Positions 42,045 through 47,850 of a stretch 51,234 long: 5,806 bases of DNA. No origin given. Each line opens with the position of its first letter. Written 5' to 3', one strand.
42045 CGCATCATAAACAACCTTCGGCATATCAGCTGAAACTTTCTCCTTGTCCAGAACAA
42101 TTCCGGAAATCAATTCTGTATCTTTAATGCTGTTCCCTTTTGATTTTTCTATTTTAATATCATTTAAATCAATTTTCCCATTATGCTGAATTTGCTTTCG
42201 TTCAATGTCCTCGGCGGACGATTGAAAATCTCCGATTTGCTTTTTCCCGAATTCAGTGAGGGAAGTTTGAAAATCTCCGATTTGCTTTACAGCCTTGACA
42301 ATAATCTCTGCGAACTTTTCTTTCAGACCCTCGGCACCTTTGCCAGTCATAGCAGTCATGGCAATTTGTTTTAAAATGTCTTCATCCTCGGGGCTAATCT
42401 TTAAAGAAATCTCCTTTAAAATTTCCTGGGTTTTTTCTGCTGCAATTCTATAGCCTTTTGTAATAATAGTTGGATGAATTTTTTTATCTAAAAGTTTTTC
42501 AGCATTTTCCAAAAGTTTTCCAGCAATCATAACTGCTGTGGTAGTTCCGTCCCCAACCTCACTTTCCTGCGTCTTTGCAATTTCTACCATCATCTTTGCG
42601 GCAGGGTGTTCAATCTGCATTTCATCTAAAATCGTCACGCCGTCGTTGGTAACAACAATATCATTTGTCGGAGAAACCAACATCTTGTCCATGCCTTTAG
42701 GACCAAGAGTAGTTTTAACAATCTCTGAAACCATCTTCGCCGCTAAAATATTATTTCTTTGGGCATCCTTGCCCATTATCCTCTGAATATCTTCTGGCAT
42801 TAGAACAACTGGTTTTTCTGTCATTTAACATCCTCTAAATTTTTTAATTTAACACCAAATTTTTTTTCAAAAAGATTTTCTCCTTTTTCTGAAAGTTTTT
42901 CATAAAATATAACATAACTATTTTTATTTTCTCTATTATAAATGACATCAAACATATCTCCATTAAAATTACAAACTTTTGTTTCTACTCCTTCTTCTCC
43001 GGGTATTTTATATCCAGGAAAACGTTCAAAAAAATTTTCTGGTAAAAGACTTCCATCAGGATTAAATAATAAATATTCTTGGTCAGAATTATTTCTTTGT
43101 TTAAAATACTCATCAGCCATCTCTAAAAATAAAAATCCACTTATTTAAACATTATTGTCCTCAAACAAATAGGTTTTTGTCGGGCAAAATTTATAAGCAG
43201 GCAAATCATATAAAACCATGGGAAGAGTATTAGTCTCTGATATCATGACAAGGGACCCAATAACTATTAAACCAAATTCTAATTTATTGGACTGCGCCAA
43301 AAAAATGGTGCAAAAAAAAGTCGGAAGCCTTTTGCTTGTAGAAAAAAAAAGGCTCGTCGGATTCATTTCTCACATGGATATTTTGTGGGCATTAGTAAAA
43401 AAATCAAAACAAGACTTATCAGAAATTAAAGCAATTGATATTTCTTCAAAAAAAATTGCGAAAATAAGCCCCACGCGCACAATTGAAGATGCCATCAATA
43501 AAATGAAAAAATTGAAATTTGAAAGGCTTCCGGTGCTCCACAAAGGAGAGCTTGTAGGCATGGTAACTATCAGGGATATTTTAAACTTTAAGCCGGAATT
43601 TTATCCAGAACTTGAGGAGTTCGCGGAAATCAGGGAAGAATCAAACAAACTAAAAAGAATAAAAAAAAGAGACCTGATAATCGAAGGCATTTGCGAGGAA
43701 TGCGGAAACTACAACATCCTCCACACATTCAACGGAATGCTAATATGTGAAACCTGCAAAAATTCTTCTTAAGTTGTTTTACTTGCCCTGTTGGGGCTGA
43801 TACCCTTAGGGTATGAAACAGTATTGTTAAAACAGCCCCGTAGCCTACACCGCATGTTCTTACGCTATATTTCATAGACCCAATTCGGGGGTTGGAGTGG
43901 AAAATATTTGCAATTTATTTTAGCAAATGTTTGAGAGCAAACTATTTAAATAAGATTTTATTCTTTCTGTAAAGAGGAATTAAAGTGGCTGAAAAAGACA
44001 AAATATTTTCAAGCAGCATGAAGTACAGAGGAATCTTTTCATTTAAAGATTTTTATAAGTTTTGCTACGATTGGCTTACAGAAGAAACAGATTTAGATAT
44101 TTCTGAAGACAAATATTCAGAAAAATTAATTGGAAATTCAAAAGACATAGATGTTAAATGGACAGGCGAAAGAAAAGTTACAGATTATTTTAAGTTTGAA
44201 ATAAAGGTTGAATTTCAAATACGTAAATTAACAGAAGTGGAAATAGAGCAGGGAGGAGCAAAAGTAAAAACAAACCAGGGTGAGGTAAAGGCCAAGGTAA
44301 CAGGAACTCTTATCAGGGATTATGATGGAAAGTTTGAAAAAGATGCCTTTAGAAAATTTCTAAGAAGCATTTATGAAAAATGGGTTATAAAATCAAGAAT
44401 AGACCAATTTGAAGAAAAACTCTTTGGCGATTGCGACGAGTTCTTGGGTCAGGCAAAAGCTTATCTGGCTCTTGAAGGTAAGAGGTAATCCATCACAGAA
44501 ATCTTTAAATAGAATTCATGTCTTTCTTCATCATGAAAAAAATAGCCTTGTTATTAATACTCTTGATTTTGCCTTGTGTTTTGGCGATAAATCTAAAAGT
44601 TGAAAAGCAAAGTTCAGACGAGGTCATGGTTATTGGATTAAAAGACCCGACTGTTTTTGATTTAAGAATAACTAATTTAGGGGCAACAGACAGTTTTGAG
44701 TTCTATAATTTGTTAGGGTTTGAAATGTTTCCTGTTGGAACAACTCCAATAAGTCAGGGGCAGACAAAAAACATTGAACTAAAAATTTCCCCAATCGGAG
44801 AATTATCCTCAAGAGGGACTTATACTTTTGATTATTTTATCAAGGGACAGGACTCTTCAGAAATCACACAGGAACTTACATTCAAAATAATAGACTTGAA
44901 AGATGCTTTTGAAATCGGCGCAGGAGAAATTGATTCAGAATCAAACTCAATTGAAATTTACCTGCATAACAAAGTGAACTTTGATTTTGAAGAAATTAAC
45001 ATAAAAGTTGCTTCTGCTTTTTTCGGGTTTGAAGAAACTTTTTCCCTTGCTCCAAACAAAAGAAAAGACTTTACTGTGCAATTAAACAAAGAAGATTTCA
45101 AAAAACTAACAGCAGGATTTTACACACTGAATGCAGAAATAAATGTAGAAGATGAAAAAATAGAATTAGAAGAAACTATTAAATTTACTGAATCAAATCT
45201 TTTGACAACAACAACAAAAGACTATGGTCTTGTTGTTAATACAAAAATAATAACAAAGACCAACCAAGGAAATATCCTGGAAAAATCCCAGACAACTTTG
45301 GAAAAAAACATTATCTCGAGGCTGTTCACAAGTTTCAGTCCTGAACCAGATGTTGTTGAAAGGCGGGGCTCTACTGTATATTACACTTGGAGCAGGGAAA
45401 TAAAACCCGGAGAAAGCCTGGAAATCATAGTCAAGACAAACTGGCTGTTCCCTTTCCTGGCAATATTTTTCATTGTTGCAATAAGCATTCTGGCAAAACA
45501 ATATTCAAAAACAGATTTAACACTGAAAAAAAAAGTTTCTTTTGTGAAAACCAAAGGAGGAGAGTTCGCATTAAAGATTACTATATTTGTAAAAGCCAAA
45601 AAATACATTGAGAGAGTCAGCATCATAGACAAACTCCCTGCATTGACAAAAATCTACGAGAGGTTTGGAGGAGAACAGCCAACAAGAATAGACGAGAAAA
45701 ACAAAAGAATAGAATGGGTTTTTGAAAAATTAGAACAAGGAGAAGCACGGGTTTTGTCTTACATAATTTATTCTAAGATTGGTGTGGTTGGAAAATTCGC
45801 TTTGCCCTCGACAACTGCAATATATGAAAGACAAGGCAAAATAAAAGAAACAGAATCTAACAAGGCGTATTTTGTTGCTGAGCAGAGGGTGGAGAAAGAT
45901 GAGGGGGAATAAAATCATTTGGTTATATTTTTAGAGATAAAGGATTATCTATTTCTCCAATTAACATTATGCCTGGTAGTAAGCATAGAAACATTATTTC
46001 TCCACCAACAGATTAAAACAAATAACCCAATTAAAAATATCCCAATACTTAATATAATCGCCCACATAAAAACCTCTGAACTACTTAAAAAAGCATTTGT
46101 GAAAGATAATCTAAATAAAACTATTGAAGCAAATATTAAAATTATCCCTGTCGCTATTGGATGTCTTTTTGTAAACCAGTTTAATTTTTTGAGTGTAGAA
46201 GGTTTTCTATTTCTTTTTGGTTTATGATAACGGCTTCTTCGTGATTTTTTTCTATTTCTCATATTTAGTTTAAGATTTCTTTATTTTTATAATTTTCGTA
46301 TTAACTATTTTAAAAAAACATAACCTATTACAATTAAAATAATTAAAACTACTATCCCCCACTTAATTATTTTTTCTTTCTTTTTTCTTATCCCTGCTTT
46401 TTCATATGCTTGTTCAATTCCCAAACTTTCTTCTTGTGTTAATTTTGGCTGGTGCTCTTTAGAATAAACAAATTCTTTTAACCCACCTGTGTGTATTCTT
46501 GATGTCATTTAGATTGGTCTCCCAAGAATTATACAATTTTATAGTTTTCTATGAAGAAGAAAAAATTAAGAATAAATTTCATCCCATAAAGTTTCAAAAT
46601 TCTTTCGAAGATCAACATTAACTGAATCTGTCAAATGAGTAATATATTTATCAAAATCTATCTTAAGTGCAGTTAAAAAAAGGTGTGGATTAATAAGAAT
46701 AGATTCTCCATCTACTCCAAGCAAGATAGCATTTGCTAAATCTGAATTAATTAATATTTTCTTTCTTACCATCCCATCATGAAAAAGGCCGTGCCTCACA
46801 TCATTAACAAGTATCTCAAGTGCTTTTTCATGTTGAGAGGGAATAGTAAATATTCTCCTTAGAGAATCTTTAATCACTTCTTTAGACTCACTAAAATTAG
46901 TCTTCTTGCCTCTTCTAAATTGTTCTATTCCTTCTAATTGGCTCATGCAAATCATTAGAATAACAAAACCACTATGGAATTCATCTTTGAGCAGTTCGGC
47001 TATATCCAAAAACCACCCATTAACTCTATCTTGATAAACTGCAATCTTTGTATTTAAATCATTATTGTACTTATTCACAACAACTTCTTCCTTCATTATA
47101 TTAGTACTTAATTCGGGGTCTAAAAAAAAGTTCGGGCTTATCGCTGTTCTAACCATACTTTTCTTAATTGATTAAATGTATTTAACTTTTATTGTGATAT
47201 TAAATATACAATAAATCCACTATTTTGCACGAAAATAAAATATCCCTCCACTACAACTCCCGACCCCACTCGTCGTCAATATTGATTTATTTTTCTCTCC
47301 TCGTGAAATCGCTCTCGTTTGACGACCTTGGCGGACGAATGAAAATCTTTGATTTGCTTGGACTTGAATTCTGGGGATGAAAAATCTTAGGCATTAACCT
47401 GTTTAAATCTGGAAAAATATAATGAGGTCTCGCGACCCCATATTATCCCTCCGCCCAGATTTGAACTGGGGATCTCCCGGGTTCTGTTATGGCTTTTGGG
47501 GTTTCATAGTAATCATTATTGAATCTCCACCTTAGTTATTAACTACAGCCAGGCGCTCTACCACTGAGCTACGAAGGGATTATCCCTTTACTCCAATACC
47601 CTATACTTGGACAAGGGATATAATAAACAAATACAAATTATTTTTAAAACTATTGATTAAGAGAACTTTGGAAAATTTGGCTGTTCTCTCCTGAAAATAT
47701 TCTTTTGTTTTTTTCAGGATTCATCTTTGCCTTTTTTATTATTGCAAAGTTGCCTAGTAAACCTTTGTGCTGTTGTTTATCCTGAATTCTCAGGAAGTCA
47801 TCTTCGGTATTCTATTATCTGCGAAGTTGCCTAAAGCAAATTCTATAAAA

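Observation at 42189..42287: Essential thermosome gene carries an in-frame 2 x 45-nt repeat insertion with boundary duplication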

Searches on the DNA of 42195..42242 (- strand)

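Call 39: build_rna_model(alignment_id=A1, structure=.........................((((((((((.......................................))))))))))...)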
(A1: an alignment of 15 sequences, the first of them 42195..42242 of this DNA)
Model R1 built from alignment A1 (15 sequences, 87 columns); structure: as given.
model positions 50; base pairs 10; branch points 0; effective number of sequences 15; information 1.041 bits per position. Calibrated on 0.2 Mb of random sequence (short: E-values are rough).
structure used (alignment columns):
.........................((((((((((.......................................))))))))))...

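Call 41: search_with_rna_model(model_id=R1, sources=[window, L003, L004, L005, L006, L008, L015, L017, L026, L040, L041, L042, L043, L044, L045, L046, L047, L048, L049, L050, L051, L052, L053, L054, L055, L056, L057, L058, L059, L060, L061, L062, L063, L064, L065, L066, L067, L068, L069, L070, L071, L072, L073, L074, L075, L076, L077, L078, L079, L080, L081, L082, L083, L084, L085, L086, L087, L088, L089, L090, L091, L092, L093, L094, L095, L096, L097, L098, L099, L100, L101, L102, L103, L104, L105, L106, L107, L108, L109, L110, L111, L112, L113, L114, L115, L116, L117, L118, L119, L120], max_evalue=1)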
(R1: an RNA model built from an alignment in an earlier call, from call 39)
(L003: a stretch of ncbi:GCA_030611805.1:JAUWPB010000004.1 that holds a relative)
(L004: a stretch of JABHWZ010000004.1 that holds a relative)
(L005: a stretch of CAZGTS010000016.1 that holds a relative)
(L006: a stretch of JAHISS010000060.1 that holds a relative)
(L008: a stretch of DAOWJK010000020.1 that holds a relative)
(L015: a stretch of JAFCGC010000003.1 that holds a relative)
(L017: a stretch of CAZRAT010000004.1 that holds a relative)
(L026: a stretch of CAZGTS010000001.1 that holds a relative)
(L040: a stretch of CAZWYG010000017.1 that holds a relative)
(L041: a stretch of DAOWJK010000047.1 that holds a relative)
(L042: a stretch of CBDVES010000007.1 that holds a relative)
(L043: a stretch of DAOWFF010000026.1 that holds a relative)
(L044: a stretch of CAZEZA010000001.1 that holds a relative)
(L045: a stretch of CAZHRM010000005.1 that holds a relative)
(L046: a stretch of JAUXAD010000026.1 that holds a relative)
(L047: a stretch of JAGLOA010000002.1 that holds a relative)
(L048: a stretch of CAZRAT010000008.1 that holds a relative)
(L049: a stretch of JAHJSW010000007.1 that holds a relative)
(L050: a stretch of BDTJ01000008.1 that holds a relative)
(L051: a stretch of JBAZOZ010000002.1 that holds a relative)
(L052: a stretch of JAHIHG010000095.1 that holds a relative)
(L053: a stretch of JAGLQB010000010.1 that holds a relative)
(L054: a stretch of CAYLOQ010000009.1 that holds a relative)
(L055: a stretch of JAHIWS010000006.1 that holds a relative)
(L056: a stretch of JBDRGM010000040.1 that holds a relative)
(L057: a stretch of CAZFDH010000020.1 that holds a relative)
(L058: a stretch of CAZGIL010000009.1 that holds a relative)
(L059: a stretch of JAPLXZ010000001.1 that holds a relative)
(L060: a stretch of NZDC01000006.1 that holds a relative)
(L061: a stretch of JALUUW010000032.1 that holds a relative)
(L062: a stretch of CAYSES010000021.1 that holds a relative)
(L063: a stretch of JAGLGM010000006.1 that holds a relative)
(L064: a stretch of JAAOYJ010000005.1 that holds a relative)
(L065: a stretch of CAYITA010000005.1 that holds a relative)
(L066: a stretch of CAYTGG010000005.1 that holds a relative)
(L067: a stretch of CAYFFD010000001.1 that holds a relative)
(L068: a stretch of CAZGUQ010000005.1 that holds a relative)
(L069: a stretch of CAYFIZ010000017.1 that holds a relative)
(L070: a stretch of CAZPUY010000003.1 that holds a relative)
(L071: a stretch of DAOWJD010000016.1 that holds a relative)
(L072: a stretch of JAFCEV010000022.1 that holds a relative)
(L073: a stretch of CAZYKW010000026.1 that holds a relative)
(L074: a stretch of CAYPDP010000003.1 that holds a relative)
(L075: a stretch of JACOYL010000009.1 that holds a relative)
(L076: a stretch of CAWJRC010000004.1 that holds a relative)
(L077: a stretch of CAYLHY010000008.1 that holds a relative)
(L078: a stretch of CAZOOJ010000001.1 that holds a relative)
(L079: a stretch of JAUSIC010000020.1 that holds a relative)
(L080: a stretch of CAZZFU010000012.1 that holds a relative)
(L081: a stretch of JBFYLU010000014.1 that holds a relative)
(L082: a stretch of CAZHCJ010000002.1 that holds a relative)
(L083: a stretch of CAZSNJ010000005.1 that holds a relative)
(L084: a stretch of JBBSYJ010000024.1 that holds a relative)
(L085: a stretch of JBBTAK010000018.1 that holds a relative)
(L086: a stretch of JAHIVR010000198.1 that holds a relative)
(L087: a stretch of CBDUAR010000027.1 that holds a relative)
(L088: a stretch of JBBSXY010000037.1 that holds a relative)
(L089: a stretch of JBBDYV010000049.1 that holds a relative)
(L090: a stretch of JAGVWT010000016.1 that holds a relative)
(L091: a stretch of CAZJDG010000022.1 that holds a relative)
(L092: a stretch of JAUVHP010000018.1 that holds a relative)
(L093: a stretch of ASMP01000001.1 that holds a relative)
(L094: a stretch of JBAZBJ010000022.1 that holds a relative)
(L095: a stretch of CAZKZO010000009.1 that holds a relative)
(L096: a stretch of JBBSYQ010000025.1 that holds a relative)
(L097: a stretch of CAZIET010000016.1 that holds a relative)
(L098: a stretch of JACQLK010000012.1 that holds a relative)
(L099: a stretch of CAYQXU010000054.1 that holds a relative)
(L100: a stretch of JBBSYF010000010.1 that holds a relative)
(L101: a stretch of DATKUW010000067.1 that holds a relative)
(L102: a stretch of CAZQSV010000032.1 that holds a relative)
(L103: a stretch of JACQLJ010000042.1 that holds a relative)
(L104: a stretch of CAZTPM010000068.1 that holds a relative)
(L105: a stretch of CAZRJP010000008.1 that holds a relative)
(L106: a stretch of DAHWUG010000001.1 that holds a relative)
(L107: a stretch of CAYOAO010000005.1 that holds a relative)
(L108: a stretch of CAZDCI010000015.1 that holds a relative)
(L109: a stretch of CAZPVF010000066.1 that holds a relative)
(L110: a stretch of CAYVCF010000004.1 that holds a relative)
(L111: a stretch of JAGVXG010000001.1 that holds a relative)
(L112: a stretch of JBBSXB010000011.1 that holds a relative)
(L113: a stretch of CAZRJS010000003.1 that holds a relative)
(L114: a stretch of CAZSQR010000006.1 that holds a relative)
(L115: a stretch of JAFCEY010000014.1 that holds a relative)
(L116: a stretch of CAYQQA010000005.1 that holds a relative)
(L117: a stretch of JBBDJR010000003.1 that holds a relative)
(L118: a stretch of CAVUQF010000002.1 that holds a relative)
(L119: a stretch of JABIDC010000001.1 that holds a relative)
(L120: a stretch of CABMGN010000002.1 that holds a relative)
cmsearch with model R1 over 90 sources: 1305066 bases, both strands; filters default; matches with E-value up to 1: 20.
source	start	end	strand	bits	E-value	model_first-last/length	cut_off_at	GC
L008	1370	1417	-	70.4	4.5e-12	1-50/50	no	0.48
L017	1658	1707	+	68.1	1.4e-11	1-50/50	no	0.44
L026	2488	2537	+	68.1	1.4e-11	1-50/50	no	0.44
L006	5050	5097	+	66.5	3.2e-11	1-50/50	no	0.33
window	47312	47359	-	66.3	3.5e-11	1-50/50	no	0.44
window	15097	15144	+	66.2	3.8e-11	1-50/50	no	0.46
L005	7628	7677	-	66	4.1e-11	1-50/50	no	0.36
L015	2750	2803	-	63.9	1.2e-10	1-50/50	no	0.37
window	42195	42242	-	62.8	2e-10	1-50/50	no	0.46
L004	4383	4436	-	57.5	2.7e-09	1-50/50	no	0.39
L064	1118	1171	-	49.9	1.2e-07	1-50/50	no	0.37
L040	121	174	-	46.9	5e-07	1-50/50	no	0.37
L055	15455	15506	+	42.5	4.4e-06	1-50/50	no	0.21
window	9939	10028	-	35.5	0.00014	1-50/50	no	0.47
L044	18916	18974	-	33.9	0.00031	1-50/50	no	0.32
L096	14608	14663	-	22.4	0.094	1-50/50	no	0.3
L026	396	451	+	21.5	0.15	1-50/50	no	0.39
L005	7628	7659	+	18.2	0.73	19-50/50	no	0.44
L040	121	152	+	18.2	0.73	19-50/50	no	0.44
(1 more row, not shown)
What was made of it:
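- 42198..42242 (-): Y unit B (45 nt, encodes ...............). Its 5' 21 nt are identical to unit A. Its 3' 24 nt match the ScpA copy at 23/24. Covariance model 62.8 bits, E 2e-10 (call 41).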

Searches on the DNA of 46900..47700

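Call 54: search_rna_families(source=window, start=46900, end=47700, threshold=evalue, max_evalue=10)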
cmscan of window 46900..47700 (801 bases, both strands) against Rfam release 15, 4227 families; matches with E-value up to 10: 3.
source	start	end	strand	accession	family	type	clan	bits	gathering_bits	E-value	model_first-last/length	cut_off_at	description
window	47446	47578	-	RF00005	tRNA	Gene; tRNA;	CL00001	51.3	29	5.4e-10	1-71/71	no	tRNA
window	47412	47458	+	RF02338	GlsR16_miR3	Gene; snRNA; snoRNA; CD-box;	-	15.8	100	2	1-77/77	no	Giardia snoRNA GlsR16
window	46941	46992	-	RF00325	SNORD53_SNORD92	Gene; snRNA; snoRNA; CD-box;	CL00063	14.7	46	8.4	1-78/78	no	Small nucleolar RNA SNORD53/SNORD92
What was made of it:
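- On Any curated RNA family (Rfam 15): Nothing appears at E up to 10 around the 47-kb copy (call 54).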
